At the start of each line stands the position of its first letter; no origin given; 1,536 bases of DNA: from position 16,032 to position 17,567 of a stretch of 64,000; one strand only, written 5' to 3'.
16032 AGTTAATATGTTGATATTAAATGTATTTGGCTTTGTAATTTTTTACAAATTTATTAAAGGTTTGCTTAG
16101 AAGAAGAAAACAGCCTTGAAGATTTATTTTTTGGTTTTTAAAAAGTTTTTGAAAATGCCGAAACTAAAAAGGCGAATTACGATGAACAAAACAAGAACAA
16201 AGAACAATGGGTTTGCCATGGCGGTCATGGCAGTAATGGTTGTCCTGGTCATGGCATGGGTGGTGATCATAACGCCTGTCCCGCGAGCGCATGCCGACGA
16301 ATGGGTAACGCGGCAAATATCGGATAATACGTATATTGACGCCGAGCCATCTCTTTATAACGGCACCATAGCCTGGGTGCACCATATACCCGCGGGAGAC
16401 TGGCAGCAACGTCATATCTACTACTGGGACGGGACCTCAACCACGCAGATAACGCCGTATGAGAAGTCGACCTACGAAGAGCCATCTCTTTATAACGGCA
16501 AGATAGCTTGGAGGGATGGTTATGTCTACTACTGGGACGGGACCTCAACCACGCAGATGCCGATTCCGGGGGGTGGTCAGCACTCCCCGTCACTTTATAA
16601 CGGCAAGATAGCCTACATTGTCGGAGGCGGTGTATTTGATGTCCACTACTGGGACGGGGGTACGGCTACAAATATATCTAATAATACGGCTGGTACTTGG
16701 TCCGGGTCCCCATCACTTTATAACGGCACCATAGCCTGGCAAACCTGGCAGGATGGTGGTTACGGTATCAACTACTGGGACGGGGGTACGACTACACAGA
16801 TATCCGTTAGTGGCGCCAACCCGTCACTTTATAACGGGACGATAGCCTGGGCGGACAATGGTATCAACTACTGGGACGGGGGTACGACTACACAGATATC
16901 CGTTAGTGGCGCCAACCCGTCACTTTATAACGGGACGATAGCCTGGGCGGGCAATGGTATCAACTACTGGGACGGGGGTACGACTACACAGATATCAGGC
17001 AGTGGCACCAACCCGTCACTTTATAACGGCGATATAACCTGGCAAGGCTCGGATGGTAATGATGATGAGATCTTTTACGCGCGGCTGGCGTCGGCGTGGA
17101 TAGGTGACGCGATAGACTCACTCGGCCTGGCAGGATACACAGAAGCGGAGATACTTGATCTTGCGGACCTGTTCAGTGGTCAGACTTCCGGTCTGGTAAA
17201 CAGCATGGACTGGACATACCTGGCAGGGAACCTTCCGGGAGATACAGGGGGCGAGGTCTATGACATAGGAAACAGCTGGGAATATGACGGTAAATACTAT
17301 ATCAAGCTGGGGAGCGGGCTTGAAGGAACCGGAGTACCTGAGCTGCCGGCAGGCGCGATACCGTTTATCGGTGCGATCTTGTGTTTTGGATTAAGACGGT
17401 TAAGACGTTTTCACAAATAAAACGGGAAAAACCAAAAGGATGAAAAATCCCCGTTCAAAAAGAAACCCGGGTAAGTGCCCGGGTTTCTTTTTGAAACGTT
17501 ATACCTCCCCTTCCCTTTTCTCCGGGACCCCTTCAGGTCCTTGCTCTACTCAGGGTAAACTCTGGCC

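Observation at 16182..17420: Tandem-repeat secreted protein with a PELP variant of the PEP-CTERM sorting signal and near-identical 96-bp DNA repeats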

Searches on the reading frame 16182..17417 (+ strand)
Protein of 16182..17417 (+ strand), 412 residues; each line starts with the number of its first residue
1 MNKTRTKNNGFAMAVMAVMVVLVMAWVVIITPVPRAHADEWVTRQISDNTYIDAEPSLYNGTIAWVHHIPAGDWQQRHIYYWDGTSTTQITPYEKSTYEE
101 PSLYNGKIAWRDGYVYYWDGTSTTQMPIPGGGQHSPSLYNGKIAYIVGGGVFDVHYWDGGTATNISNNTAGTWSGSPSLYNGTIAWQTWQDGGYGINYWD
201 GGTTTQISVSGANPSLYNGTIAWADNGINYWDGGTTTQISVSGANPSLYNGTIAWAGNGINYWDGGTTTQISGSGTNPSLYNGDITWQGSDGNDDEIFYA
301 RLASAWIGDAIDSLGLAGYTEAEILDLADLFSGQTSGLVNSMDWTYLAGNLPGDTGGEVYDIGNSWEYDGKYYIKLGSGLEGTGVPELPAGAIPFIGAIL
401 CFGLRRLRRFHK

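Call 4: search_protein_families(library=ncbifam, proteins=[window:16182-17417:+], max_evalue=10)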
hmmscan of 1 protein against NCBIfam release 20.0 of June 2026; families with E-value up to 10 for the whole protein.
window:16182-17417:+ (412 aa): 2 families
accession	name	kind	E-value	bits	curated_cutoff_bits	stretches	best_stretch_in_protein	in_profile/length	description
TIGR04275.1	beta_prop_Msarc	repeat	7.8e-09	35.2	85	5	204-232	1-32/40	beta-propeller repeat protein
NF007433.0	PRK09979.1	equivalog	6.9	6.7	85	1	270-279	5-14/33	rho operon leader peptide RhoL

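Call 5: search_protein_families(library=pfam, proteins=[window:16182-17417:+], max_evalue=10)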
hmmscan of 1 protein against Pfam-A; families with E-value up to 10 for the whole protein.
window:16182-17417:+ (412 aa): 1 family
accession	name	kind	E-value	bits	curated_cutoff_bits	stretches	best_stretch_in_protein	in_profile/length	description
PF04612.17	T2SSM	-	0.2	12.3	27.8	1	13-39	19-45/160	Type II secretion system (T2SS), protein M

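Call 9: find_homologous_proteins(query=window:16182-17417:+, max_evalue=0.001)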
Query window:16182-17417:+ (412 aa): 132 proteins with E <= 0.001 among 8000 candidates; the best 120 are listed.
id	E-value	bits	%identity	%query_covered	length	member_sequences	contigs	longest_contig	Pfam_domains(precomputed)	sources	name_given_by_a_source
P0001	6.2e-282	953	100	100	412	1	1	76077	-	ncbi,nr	ncbi:MAG: hypothetical protein U9R44_03355 [Candidatus Omnitrophota bacterium]|nr:hypothetical prote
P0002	1.3e-111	392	51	98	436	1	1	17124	-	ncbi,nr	ncbi:MAG: hypothetical protein U9R44_01985 [Candidatus Omnitrophota bacterium]|nr:hypothetical prote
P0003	7.6e-98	346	39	95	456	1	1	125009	PF26549.1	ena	-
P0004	3.4e-94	334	47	100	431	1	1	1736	-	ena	-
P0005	3.0e-88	315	46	92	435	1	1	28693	PF26549.1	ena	-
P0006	1.2e-84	303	45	95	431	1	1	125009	PF26549.1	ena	-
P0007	4.0e-80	288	43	97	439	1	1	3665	-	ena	-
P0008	1.5e-75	273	42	96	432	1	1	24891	PF26549.1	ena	-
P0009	7.7e-73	264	41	97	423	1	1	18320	-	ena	-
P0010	1.9e-65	240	42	62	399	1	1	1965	PF26549.1,PF18911.7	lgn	-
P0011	3.1e-58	216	40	69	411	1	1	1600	PF26549.1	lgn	-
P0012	8.4e-54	201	43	58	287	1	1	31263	-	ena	-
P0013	1.7e-53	200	37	70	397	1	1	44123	PF13205.13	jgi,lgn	jgi:hypothetical protein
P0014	9.2e-52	195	41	75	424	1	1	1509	PF07589.17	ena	-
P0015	4.8e-49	186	43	63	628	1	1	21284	-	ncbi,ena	-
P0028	3.9e-41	160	39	72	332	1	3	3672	PF07589.17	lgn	-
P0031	7.0e-40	155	34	65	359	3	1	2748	PF07589.17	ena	-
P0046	3.5e-34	137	41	57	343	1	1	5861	PF07589.17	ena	-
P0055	1.1e-29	122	58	24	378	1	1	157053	PF13385.14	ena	-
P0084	5.6e-23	100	30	81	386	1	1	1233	PF07589.17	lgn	-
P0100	1.5e-18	85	31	75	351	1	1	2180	PF07589.17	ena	-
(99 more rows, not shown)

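Call 11: find_encoding_contigs(protein=P0001, flank=10000, max_places=3)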
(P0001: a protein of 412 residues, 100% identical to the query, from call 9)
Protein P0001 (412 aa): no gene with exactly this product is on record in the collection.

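Call 12: find_encoding_contigs(protein=P0002, flank=10000, max_places=3)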
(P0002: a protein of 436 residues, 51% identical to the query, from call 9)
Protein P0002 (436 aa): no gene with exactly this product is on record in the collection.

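Call 13: find_encoding_contigs(protein=P0003, flank=10000, max_places=3)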
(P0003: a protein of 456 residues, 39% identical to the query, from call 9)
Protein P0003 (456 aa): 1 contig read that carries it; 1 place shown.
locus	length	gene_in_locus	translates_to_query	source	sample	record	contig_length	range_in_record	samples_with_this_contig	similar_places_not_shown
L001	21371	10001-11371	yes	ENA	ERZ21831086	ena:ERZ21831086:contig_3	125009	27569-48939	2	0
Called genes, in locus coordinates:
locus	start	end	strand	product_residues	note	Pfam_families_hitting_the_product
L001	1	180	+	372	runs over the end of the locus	PF13385:Laminin_G_3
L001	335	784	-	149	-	PF22811:Zn_ribbon_NrdR, PF03477:ATP-cone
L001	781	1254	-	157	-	PF00383:dCMP_cyt_deam_1, PF14437:MafB19-deam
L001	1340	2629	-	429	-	PF00464:SHMT, PF00155:Aminotran_1_2 (faint)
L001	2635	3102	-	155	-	PF02502:LacAB_rpiB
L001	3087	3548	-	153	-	PF01451:LMWPc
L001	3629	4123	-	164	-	PF00731:AIRC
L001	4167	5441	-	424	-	PF02844:GARS_N, PF01071:GARS_A, PF02655:ATP-grasp_3 (weak), PF02786:CPSase_L_D2 (weak), PF02222:ATP-grasp (weak), PF02843:GARS_C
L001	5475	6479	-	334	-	PF00586:AIRS, PF02769:AIRS_C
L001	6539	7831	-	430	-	PF00206:Lyase_1, PF10397:ADSL_C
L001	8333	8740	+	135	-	-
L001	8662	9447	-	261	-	PF05598:DUF772, PF01609:DDE_Tnp_1, PF13612:DDE_Tnp_1_3 (weak)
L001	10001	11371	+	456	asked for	PF26549:Tricorn_N (faint)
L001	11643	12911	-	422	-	-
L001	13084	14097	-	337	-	-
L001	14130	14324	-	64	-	-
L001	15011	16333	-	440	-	PF13565:HTH_32 (faint), PF13683:rve_3 (faint)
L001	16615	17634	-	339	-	PF09721:Exosortase_EpsH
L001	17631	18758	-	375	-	PF00534:Glycos_transf_1, PF13692:Glyco_trans_1_4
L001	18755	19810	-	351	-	PF13439:Glyco_transf_4 (weak), PF00534:Glycos_transf_1 (weak), PF13692:Glyco_trans_1_4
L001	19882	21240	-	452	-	PF01943:Polysacc_synt, PF01554:MatE (weak)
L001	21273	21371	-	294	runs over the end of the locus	PF01522:Polysacc_deac_1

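Call 14: find_encoding_contigs(protein=P0055, flank=10000, max_places=3)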
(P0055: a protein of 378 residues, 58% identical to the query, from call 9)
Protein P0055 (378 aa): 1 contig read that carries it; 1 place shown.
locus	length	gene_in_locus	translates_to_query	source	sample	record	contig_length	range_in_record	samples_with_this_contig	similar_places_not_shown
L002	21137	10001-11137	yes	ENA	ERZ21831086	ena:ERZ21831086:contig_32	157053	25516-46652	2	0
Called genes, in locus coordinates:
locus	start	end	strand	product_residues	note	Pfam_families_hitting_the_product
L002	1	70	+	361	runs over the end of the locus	PF13385:Laminin_G_3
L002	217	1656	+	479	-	PF00754:F5_F8_type_C, PF22633:F5_F8_type_C_2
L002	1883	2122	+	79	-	-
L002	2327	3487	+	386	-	-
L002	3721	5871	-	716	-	PF08267:Meth_synt_1, PF01717:Meth_synt_2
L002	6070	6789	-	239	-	PF01381:HTH_3, PF12844:HTH_19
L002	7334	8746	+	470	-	PF00665:rve, PF22483:Mu-transpos_C_2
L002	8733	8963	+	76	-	PF01695:IstB_IS21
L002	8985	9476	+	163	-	PF00308:Bac_DnaA, PF01695:IstB_IS21, PF02562:PhoH (weak), PF20720:nSTAND3 (weak)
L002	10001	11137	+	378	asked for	PF13385:Laminin_G_3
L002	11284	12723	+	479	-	PF00754:F5_F8_type_C, PF22633:F5_F8_type_C_2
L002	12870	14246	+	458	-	PF00754:F5_F8_type_C, PF22633:F5_F8_type_C_2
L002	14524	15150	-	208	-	PF14417:MEDS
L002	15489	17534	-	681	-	PF13649:Methyltransf_25 (faint)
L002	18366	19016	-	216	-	-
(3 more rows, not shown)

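Call 16: search_protein_families(library=ncbifam, proteins=[L001:16615-17634:-, L001:11643-12911:-, L001:13084-14097:-, L001:15011-16333:-, L001:8333-8740:+], max_evalue=0.01)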
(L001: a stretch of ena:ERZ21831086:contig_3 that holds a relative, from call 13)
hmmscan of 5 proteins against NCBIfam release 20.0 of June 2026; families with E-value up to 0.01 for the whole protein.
L001:16615-17634:- (339 aa): 7 families
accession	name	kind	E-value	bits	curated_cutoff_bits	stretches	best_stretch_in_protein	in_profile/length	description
TIGR04178.1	exo_archaeo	signature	5.1e-11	42.7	23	1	226-317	1-89/97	exosortase/archaeosortase family protein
TIGR02602.1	8TM_EpsH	subfamily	5.5e-11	42.4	105.55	1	103-320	31-238/241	exosortase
TIGR03109.2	exosort_XrtA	exception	3e-10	40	208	1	183-321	127-258/261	exosortase A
NF035943.2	exosort_XrtV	exception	3e-07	30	313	1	226-316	171-260/270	exosortase V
NF046081.1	exosort_XrtX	exception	2.3e-06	27.6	170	1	187-313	35-152/168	exosortase X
TIGR04152.1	exosort_VPLPA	exception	0.00025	20.3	400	1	194-317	121-237/486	VPLPA-CTERM-specific exosortase XrtD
TIGR04156.1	cyanoexo_CrtB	exception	0.0018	17.8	300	1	219-315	164-259/280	cyanoexosortase B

L001:11643-12911:- (422 aa): 1 family
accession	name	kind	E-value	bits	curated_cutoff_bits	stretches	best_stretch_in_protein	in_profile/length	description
TIGR04275.1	beta_prop_Msarc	repeat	2.6e-20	71.9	85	3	151-187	1-37/40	beta-propeller repeat protein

L001:13084-14097:- (337 aa): 2 families
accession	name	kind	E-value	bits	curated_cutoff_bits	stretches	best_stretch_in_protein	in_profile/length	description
TIGR04275.1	beta_prop_Msarc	repeat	3.5e-10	39.5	85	2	146-182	1-37/40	beta-propeller repeat protein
TIGR02800.1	propeller_TolB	equivalog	0.0024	16.8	343.15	0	12-121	255-373/418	Tol-Pal system beta propeller repeat protein TolB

L001:15011-16333:- (440 aa): 3 families
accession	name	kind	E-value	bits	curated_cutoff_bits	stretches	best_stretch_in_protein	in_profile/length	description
NF033594.2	transpos_ISNCY_2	equivalog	2.1e-114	382.5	250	1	19-368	2-355/368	ISNCY family transposase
NF033577.2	transpos_IS481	equivalog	1.1e-30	107.2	224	1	16-298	2-269/284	IS481 family transposase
NF033545.0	transpos_IS630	equivalog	3.4e-09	36.6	100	1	24-146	9-134/299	IS630 family transposase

L001:8333-8740:+ (135 aa): 0 families

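Call 17: find_homologous_proteins(query=L001:16615-17631:-, max_evalue=0.001)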
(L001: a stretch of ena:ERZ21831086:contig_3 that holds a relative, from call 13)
Query L001:16615-17631:- (338 aa): 2 proteins with E <= 0.001 among 4185 candidates.
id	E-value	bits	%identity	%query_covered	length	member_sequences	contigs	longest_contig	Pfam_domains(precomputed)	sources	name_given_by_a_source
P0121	1.2e-215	733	100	100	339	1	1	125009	PF09721.16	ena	-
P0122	1.2e-6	46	30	35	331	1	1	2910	-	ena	-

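Call 34: find_encoding_contigs(protein=P0005, flank=10000, max_places=2)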
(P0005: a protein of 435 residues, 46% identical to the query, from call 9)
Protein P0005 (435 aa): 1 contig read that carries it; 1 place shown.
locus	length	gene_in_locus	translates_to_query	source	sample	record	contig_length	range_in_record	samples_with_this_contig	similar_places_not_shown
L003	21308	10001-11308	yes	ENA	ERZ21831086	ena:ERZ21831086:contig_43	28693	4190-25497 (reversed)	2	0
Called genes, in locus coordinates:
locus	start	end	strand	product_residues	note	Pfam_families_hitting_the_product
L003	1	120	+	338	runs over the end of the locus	PF01408:GFO_IDH_MocA, PF02894:GFO_IDH_MocA_C, PF22725:GFO_IDH_MocA_C3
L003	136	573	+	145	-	PF01041:DegT_DnrJ_EryC1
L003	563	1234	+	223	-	PF01041:DegT_DnrJ_EryC1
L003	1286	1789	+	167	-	PF00132:Hexapep (faint)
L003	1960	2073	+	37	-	-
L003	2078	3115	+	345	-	PF01041:DegT_DnrJ_EryC1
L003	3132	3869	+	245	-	PF13641:Glyco_tranf_2_3 (weak), PF00535:Glycos_transf_2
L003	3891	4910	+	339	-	PF01073:3Beta_HSD, PF01370:Epimerase, PF02719:Polysacc_synt_2, PF04321:RmlD_sub_bind, PF05368:NmrA, PF13460:NAD_binding_10, PF16363:GDP_Man_Dehyd, PF07993:NAD_binding_4 (weak), +1 more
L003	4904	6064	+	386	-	PF01041:DegT_DnrJ_EryC1, PF00155:Aminotran_1_2, PF01053:Cys_Met_Meta_PP, PF01212:Beta_elim_lyase (weak)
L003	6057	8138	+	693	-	-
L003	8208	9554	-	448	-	-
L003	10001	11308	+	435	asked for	PF26549:Tricorn_N (faint)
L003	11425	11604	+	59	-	-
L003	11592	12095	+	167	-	-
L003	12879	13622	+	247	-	-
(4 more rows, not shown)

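Call 35: find_encoding_contigs(protein=P0008, flank=10000, max_places=2)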
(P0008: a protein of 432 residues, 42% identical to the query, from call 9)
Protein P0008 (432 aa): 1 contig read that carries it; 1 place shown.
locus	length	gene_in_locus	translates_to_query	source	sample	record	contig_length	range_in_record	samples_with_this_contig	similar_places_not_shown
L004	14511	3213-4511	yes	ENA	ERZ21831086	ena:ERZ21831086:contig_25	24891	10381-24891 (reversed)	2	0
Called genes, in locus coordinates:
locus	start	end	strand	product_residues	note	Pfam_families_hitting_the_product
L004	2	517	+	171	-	?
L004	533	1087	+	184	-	PF04011:LemA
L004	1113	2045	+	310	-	PF11335:DUF3137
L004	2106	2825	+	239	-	PF01797:Y1_Tnp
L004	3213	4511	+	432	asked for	PF26549:Tricorn_N (faint)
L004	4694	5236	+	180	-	-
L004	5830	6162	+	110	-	-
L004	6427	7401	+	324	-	PF01797:Y1_Tnp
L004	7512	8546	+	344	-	PF01548:DEDD_Tnp_IS110, PF02371:Transposase_20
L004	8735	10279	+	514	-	PF05598:DUF772, PF01609:DDE_Tnp_1, PF13751:DDE_Tnp_1_6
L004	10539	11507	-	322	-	PF13385:Laminin_G_3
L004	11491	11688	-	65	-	-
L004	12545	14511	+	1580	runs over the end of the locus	PF00150:Cellulase (weak), PF13385:Laminin_G_3 (weak)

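Call 39: predict_structure(alignment_id=A2)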
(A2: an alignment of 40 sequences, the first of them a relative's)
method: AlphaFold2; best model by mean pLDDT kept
length: 412 residues; sequences in the alignment: 40
mean_pLDDT: 86.8   pTM: 0.82
mean pLDDT of the five models: 86.8, 82.5, 81.4, 80.8, 79.4
residues with pLDDT >= 90: 282; 70-90: 71; 50-70: 21; < 50: 38
segments of 3 or more residues with pLDDT < 50: 32-35, 380-412
pLDDT, mean of each block of 10 residues (from residue 1): 62 85 83 62 94 97 95 83 95 84 98 95 85 94 92 93 88 91 96 95 96 98 98 98 98 97 96 97 98 96 96 94 94 93 90 72 89 80 38 37 45 39
secondary structure, 60 per line:
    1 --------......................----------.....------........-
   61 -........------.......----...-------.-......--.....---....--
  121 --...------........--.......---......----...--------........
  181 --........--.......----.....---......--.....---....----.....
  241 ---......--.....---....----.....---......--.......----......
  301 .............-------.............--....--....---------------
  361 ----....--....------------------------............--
elements in order: H9-30 E41-45 E52-59 E62-69 E76-82 E87-89 E99-104 E107-111 E115-118 E123-125 E132-139 E142-148 E152-157 E162-164 E173-180 E183-190 E193-199 E204-208 E212-217 E220-224 E228-231 E236-240 E244-249 E252-256 E260-263 E268-272 E276-281 E284-290 E295-302 H303-313 H321-333 E336-339 E342-345 E365-368 E371-374 H399-410
